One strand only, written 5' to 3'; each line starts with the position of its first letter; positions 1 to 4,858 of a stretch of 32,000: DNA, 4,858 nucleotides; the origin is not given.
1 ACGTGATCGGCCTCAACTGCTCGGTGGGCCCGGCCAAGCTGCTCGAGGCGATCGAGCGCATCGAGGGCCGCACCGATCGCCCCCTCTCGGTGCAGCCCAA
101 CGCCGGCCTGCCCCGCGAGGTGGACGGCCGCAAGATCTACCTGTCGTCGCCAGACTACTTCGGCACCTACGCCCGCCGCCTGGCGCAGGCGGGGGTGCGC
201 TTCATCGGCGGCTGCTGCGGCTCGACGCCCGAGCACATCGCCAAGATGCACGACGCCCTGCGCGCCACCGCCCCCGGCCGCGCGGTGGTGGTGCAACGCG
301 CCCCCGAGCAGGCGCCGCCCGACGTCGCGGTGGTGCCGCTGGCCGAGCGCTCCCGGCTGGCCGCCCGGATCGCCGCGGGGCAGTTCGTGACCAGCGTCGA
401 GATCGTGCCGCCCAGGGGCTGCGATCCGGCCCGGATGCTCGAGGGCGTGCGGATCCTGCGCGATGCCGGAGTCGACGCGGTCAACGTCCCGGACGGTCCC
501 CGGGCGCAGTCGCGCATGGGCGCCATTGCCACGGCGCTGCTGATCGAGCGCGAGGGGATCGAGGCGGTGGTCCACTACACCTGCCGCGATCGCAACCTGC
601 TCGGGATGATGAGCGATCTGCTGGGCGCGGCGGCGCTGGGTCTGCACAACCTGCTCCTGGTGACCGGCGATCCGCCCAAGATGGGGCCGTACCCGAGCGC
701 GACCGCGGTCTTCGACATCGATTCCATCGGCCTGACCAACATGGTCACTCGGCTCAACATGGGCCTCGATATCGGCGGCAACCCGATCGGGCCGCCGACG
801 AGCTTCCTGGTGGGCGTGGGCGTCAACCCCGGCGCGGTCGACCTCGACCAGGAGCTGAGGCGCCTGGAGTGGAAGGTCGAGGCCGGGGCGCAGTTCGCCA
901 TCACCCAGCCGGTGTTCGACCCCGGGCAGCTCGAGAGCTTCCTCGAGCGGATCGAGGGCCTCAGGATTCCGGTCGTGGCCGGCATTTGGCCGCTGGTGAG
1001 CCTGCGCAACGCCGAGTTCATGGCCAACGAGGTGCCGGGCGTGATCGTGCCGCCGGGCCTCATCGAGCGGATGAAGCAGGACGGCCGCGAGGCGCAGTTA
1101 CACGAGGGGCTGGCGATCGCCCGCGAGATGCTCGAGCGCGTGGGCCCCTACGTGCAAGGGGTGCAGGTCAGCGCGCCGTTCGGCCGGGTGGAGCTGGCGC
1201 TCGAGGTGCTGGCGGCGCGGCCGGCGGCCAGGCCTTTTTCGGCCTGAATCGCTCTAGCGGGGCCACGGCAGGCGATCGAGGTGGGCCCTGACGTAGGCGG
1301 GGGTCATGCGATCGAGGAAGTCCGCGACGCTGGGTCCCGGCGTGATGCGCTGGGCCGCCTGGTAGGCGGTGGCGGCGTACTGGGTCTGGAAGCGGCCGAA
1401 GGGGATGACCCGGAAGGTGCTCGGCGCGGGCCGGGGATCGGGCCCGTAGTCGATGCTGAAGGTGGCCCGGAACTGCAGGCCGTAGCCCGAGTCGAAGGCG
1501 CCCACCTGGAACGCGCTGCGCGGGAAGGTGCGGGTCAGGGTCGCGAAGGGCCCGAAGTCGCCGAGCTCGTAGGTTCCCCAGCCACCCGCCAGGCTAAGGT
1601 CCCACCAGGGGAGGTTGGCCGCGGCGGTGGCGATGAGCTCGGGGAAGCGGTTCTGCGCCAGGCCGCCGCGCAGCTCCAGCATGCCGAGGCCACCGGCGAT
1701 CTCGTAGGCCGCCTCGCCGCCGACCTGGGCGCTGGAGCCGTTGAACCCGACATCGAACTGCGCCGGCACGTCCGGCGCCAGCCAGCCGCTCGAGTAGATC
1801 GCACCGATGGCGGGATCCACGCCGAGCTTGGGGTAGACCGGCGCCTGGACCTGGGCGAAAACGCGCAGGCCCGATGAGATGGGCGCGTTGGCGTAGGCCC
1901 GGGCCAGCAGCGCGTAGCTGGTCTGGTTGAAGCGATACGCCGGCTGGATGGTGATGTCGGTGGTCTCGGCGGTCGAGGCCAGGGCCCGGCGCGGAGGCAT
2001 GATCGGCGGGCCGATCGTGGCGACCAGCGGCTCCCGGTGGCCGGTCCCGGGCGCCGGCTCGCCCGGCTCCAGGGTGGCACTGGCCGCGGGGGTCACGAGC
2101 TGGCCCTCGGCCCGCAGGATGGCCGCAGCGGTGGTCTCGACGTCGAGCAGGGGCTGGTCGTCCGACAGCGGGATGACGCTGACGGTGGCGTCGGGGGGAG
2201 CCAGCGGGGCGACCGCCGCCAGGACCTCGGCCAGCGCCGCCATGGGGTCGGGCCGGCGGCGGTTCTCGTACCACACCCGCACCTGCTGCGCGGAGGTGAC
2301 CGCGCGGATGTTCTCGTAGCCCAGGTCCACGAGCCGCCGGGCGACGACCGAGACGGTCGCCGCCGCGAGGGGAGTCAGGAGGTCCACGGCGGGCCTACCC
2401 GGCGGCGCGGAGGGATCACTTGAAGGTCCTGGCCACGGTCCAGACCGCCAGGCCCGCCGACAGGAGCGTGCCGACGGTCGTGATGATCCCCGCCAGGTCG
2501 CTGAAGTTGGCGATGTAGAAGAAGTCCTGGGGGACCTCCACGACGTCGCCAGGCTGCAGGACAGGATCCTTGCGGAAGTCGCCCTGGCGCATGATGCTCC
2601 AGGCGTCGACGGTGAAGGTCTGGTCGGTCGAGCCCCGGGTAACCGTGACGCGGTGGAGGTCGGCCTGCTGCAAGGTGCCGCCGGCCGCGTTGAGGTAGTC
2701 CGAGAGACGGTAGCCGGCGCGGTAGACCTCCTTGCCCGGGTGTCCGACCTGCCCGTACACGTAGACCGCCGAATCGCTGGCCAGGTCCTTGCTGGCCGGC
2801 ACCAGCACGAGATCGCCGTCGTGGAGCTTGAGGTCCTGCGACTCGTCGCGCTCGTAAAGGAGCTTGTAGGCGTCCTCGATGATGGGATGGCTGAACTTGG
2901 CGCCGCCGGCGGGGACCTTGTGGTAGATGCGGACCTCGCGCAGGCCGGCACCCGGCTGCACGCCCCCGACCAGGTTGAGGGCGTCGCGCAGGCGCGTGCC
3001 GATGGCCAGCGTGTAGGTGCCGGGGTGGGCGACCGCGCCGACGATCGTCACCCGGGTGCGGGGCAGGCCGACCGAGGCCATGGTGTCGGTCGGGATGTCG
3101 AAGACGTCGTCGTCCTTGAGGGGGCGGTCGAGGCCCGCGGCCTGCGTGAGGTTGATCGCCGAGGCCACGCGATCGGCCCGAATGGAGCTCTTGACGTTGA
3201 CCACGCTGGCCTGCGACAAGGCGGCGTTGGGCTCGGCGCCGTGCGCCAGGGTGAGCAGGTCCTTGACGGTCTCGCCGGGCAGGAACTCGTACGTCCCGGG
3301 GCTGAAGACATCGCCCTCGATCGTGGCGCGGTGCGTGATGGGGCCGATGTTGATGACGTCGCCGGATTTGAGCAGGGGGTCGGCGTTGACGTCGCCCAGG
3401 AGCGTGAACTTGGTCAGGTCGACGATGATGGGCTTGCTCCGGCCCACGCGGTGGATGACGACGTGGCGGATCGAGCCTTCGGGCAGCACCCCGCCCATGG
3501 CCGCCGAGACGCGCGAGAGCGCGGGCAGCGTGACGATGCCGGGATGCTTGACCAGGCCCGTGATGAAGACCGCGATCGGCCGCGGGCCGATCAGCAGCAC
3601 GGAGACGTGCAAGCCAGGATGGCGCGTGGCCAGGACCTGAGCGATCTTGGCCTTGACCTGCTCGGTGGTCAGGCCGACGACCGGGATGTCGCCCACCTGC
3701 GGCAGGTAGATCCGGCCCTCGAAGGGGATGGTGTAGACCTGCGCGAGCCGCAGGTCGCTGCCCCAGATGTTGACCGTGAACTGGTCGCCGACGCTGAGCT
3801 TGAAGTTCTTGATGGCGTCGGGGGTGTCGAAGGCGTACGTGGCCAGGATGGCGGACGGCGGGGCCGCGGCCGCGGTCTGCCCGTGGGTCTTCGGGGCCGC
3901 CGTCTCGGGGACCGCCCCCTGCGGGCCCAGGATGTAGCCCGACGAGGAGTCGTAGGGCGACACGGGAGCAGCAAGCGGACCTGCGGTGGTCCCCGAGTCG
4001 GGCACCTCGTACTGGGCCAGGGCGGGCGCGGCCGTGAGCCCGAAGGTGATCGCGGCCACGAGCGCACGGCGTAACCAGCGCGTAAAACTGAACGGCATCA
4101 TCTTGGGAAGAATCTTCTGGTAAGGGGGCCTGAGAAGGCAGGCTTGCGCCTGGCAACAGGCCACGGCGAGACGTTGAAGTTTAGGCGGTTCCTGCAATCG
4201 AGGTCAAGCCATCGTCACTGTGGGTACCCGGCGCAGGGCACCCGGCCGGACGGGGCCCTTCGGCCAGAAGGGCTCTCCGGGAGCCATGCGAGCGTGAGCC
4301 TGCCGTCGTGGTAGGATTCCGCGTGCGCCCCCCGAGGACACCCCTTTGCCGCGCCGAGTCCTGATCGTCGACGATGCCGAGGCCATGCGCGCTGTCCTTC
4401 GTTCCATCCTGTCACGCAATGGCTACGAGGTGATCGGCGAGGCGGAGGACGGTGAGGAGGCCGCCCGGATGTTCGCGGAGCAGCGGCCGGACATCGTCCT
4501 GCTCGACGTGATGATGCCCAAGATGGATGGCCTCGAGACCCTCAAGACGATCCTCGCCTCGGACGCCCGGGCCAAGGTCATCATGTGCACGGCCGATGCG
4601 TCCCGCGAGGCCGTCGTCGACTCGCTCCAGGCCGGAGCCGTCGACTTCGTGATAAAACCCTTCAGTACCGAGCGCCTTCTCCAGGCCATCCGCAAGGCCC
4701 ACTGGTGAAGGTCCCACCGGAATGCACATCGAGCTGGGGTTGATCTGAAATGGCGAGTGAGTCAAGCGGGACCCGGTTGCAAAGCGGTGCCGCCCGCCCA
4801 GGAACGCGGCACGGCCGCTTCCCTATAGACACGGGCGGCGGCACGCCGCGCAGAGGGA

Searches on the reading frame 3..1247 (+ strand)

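Call 97: search_protein_families(library=pfam, proteins=[window:3-1247:+], max_evalue=0.00001)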
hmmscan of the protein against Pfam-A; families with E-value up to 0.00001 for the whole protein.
window:3-1247:+ (414 aa): 2 families
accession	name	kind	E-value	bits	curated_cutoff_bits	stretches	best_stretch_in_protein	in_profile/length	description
PF02219.23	MTHFR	-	1.4e-30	107.1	24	1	119-379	2-259/287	Methylenetetrahydrofolate reductase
PF02574.22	S-methyl_trans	-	1.1e-20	75.1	22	1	2-86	201-283/283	Homocysteine S-methyltransferase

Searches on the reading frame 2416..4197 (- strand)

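Call 97: search_protein_families(library=pfam, proteins=[window:2416-4197:-], max_evalue=0.00001)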
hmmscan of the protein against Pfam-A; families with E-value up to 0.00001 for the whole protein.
window:2416-4197:- (593 aa): 3 families
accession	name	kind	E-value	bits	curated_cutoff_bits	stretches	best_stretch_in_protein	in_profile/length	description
PF10531.15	SLBB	-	1.9e-29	101.7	27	2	382-433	1-50/55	SLBB domain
PF22461.2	SLBB_2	-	6.7e-29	100.2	27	2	478-555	3-79/79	SLBB domain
PF02563.21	Poly_export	-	8.4e-14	51.9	28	1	130-200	5-76/77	Polysaccharide biosynthesis/export protein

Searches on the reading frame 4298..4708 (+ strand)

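Call 97: search_protein_families(library=pfam, proteins=[window:4298-4708:+], max_evalue=0.00001)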
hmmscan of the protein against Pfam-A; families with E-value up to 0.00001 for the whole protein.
window:4298-4708:+ (136 aa): 1 family
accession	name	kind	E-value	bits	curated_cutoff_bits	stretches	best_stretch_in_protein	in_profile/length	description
PF00072.30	Response_reg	-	8.5e-35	119.7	30.2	1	21-132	1-111/111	Response regulator receiver domain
